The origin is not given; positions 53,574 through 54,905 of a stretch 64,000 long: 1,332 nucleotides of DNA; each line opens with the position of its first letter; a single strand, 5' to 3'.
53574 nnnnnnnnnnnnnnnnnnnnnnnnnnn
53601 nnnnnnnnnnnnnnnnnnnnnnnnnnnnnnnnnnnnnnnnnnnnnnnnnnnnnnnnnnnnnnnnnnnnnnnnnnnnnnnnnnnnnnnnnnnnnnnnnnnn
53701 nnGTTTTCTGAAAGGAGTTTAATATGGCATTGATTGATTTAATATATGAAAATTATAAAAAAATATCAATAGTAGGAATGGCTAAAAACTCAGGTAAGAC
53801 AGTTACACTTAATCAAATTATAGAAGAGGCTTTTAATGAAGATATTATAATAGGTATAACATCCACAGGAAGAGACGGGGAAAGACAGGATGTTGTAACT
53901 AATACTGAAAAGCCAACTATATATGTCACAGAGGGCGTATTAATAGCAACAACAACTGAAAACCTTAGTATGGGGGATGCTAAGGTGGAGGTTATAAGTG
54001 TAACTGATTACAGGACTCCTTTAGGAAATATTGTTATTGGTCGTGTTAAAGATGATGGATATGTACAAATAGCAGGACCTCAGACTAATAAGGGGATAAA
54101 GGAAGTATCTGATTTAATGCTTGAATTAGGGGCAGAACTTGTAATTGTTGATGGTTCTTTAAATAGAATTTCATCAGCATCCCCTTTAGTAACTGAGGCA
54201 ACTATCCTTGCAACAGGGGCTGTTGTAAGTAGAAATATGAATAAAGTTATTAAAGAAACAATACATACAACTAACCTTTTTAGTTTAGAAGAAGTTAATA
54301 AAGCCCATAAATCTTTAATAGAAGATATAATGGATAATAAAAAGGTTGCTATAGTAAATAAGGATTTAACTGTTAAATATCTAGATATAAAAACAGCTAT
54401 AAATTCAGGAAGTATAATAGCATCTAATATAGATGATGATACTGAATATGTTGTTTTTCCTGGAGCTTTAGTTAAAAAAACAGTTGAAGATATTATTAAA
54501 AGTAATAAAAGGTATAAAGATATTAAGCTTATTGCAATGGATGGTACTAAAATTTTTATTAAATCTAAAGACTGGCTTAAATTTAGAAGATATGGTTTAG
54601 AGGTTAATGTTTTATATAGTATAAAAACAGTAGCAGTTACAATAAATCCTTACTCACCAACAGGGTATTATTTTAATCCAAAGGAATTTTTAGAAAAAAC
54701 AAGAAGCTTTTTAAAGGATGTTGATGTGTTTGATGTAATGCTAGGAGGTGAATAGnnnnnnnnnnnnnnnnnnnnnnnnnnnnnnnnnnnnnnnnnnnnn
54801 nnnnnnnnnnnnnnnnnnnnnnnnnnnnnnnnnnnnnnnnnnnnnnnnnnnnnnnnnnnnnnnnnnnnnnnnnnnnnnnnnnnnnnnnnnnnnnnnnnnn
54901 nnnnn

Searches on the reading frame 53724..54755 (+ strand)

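Call 6: search_protein_families(library=pfam, proteins=[window:53724-54755:+])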
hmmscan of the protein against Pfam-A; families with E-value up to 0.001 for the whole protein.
window:53724-54755:+ (343 aa): 0 families

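Call 25: search_protein_families(library=ncbifam, proteins=[window:53724-54755:+])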
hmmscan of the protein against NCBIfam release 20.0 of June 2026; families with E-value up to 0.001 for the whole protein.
window:53724-54755:+ (343 aa): 1 family
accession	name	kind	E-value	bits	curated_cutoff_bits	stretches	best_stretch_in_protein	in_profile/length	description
NF052386.1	reactivase_KamB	equivalog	4.2e-125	417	210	1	14-338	1-326/326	lysine 5,6-aminomutase reactivase subunit KamB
